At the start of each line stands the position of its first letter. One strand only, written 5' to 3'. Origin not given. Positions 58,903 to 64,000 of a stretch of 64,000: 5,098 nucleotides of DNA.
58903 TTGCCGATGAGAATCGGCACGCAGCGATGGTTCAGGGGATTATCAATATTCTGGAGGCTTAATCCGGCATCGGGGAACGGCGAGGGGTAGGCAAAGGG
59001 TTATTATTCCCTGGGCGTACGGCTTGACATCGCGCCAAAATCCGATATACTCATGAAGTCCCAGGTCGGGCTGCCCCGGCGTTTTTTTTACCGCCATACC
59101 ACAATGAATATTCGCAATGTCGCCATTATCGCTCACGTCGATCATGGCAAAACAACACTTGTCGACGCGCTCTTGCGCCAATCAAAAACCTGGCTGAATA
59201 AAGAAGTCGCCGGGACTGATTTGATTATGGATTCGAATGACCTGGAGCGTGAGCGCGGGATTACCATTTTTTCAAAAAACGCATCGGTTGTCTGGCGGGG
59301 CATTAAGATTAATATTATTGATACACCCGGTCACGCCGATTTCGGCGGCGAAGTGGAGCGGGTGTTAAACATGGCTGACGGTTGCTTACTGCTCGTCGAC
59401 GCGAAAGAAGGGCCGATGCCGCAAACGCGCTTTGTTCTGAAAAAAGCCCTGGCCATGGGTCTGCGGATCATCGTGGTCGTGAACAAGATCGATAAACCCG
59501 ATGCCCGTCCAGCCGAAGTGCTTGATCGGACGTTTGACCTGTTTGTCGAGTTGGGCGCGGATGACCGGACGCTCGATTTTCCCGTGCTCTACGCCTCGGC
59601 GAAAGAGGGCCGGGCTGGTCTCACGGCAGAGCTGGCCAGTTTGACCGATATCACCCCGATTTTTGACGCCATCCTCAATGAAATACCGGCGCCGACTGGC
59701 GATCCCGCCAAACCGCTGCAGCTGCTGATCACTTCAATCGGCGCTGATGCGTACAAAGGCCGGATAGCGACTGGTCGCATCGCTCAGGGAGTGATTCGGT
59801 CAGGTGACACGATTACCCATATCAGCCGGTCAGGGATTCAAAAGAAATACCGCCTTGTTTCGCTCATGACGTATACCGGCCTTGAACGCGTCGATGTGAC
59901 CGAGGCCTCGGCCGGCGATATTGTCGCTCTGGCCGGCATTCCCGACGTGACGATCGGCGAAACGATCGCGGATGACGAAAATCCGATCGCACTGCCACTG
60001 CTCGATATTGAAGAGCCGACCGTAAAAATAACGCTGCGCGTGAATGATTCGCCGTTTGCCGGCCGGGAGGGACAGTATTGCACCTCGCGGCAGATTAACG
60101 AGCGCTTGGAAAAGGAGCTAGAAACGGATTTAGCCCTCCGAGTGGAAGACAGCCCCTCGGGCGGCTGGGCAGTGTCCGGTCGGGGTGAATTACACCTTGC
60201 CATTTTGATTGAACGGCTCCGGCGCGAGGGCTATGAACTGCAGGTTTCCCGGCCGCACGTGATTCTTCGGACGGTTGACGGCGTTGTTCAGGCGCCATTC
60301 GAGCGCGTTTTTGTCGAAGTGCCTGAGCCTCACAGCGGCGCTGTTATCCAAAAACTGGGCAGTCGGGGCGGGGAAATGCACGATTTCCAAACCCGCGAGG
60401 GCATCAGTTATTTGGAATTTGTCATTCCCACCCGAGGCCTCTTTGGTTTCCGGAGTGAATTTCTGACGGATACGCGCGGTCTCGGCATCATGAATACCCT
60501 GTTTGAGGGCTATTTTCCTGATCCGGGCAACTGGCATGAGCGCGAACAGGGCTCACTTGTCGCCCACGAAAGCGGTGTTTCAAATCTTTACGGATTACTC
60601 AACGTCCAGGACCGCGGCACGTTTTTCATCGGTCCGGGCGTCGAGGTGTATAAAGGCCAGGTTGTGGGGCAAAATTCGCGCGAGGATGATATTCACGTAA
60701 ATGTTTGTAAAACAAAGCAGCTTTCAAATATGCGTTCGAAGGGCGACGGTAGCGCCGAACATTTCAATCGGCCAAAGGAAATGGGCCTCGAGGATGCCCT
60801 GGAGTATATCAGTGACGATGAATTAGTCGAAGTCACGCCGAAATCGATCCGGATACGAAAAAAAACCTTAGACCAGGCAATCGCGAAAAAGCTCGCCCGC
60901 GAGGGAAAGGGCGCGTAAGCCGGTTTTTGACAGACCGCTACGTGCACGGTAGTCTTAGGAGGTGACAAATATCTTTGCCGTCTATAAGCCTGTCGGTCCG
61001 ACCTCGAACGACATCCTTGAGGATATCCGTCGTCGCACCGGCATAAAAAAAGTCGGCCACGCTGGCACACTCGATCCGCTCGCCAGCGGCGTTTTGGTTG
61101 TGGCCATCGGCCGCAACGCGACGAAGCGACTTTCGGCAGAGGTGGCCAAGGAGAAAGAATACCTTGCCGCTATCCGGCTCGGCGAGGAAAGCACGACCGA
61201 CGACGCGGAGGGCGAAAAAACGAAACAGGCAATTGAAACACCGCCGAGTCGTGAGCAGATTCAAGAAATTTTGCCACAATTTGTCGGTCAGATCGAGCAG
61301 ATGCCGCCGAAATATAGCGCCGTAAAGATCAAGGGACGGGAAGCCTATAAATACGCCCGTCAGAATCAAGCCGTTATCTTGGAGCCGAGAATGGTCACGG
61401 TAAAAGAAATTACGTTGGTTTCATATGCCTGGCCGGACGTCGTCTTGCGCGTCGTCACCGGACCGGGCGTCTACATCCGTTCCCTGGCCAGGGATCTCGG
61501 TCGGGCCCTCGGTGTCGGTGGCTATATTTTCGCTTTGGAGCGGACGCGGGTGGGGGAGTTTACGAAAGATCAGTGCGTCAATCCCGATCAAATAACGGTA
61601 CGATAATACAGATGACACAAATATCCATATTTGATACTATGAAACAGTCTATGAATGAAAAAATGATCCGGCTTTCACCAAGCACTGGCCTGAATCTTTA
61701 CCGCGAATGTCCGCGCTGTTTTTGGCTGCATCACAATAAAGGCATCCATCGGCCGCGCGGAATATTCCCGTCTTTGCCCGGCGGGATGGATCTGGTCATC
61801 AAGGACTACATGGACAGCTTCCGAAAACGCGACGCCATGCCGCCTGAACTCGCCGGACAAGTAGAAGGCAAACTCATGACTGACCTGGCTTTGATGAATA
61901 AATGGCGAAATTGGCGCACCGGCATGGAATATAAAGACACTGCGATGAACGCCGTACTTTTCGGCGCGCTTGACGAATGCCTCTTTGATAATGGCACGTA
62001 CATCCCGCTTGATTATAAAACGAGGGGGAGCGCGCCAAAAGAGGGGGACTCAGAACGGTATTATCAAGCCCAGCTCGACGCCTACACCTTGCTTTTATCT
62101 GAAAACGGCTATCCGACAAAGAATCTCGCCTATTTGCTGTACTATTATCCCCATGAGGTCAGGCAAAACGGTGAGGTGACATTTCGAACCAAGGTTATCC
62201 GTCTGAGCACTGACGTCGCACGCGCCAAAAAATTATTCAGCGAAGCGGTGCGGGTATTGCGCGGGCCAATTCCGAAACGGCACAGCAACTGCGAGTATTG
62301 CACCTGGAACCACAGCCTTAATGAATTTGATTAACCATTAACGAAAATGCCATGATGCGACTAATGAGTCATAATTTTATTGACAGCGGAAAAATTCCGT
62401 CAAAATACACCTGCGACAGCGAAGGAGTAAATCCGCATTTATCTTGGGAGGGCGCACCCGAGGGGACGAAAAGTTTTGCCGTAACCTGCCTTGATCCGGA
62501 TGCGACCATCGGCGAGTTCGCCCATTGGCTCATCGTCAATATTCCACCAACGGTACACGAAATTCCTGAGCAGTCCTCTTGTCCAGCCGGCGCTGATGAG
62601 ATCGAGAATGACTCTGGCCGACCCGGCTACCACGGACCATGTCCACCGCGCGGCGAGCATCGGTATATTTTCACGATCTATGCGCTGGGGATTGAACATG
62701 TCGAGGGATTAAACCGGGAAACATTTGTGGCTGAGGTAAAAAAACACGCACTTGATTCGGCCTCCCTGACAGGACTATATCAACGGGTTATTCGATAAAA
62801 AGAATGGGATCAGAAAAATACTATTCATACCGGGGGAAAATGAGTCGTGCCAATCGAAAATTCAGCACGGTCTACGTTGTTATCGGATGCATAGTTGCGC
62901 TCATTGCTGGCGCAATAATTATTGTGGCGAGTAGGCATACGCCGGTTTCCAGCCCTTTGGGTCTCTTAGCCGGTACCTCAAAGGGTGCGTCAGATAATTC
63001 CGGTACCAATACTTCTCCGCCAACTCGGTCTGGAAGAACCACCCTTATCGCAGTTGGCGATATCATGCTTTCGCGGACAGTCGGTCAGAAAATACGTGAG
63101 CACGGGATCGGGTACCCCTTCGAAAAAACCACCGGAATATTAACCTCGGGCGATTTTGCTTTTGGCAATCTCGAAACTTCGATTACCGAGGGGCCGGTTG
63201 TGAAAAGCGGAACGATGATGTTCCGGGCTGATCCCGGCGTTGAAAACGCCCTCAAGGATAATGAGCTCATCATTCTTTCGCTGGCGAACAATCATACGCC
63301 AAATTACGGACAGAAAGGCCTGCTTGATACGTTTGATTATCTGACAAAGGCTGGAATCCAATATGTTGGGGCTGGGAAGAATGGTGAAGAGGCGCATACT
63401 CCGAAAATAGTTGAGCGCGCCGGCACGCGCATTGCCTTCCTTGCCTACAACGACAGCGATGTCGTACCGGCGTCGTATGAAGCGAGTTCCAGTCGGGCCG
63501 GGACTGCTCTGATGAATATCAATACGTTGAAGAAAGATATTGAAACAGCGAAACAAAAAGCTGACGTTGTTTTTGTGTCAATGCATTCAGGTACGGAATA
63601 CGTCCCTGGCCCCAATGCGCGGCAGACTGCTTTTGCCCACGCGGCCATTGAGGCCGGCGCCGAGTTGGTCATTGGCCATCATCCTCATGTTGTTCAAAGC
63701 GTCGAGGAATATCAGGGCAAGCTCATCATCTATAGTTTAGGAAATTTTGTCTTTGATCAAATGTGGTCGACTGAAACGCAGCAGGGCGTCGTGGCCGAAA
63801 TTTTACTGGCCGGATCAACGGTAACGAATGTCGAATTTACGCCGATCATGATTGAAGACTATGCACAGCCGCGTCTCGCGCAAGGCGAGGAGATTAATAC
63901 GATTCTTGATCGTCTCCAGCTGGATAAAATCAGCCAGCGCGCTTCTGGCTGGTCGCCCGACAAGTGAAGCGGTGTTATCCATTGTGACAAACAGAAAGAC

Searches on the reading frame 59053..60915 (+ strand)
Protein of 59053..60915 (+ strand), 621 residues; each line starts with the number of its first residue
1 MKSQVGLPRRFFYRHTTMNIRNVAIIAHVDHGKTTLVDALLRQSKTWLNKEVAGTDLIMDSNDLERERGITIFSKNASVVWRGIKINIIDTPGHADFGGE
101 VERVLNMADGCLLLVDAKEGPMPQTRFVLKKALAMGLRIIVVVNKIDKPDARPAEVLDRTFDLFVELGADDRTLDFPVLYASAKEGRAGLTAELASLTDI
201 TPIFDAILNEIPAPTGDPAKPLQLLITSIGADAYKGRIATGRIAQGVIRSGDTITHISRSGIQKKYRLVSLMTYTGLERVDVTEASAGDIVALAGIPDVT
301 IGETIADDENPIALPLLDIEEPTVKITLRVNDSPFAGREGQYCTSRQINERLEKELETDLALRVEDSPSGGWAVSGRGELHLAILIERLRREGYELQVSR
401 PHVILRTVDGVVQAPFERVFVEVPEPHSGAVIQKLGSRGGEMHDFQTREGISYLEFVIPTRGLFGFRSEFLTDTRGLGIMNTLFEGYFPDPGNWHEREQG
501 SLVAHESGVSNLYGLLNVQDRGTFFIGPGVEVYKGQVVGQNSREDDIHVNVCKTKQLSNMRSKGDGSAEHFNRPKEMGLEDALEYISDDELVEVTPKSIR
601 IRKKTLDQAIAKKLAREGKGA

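Call 32: search_protein_families(library=pfam, proteins=[window:59053-60915:+], max_evalue=0.01)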
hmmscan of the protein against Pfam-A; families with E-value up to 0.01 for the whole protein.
window:59053-60915:+ (621 aa): 8 families
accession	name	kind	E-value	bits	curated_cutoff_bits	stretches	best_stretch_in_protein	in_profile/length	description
PF00009.33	GTP_EFTU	-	4.2e-55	186.7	26.5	1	19-212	2-187/188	Elongation factor Tu GTP binding domain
PF21018.2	BipA_C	-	1.5e-43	147.5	23.8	1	499-607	1-109/110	TypA/BipA C-terminal domain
PF00679.30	EFG_C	-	6.4e-17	61.8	27.9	1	415-493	5-84/89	Elongation factor G C-terminus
PF03144.31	GTP_EFTU_D2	-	6.6e-13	49.3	30.3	1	236-306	1-73/73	Elongation factor Tu domain 2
PF22042.2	EF-G_D2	-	3e-11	43.7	27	1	225-306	5-82/84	Elongation factor G domain 2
PF01926.29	MMR_HSR1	-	1.7e-06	28.5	21.9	1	23-145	2-113/113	50S ribosome-binding GTPase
PF14492.12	EFG_III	-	2.5e-06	27.9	27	1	346-396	19-71/75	Elongation Factor G, domain III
PF04548.22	AIG1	-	0.0035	17.1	27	1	67-114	32-79/212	AIG1 family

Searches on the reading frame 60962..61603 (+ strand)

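Call 32: search_protein_families(library=pfam, proteins=[window:60962-61603:+], max_evalue=0.01)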
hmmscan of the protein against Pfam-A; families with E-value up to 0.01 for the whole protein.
window:60962-61603:+ (214 aa): 3 families
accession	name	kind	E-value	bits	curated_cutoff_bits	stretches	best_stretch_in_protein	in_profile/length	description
PF01509.24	TruB_N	-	6e-48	163.5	27.3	1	23-172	1-149/149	TruB family pseudouridylate synthase (N terminal domain)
PF16198.10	TruB_C_2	-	1.1e-09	38.8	29.3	1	173-211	1-39/66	tRNA pseudouridylate synthase B C-terminal domain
PF00849.27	PseudoU_synth_2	-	0.00043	21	26.8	1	21-97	29-98/152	RNA pseudouridylate synthase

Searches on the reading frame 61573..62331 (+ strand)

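Call 32: search_protein_families(library=pfam, proteins=[window:61573-62331:+], max_evalue=0.01)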
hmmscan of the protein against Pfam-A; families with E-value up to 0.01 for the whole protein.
window:61573-62331:+ (253 aa): 2 families
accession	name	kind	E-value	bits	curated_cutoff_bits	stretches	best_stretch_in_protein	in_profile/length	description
PF12705.13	PDDEXK_1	-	3.5e-12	47.2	22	1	127-246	122-243/247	PD-(D/E)XK nuclease superfamily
PF01930.23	Cas_Cas4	-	0.0036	17.8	22.7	0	161-246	78-155/160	Domain of unknown function DUF83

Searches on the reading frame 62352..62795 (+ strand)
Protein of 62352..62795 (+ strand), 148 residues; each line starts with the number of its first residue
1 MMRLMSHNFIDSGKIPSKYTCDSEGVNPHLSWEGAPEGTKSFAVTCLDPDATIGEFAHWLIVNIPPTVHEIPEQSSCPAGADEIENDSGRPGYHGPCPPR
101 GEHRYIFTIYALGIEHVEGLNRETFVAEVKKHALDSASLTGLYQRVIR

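Call 32: search_protein_families(library=pfam, proteins=[window:62352-62795:+], max_evalue=0.01)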
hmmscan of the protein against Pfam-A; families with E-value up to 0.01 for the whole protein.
window:62352-62795:+ (148 aa): 1 family
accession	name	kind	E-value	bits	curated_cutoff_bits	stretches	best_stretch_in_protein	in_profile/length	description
PF01161.25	PBP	-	1.2e-38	132.9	24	1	14-143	1-135/135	Phosphatidylethanolamine-binding protein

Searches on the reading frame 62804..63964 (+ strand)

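Call 32: search_protein_families(library=pfam, proteins=[window:62804-63964:+], max_evalue=0.01)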
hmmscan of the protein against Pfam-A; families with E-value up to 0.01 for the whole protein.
window:62804-63964:+ (387 aa): 1 family
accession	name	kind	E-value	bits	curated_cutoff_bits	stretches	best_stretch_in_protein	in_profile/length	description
PF09587.15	PGA_cap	-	6.5e-75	252.3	27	1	80-319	1-255/255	Bacterial capsule synthesis protein PGA_cap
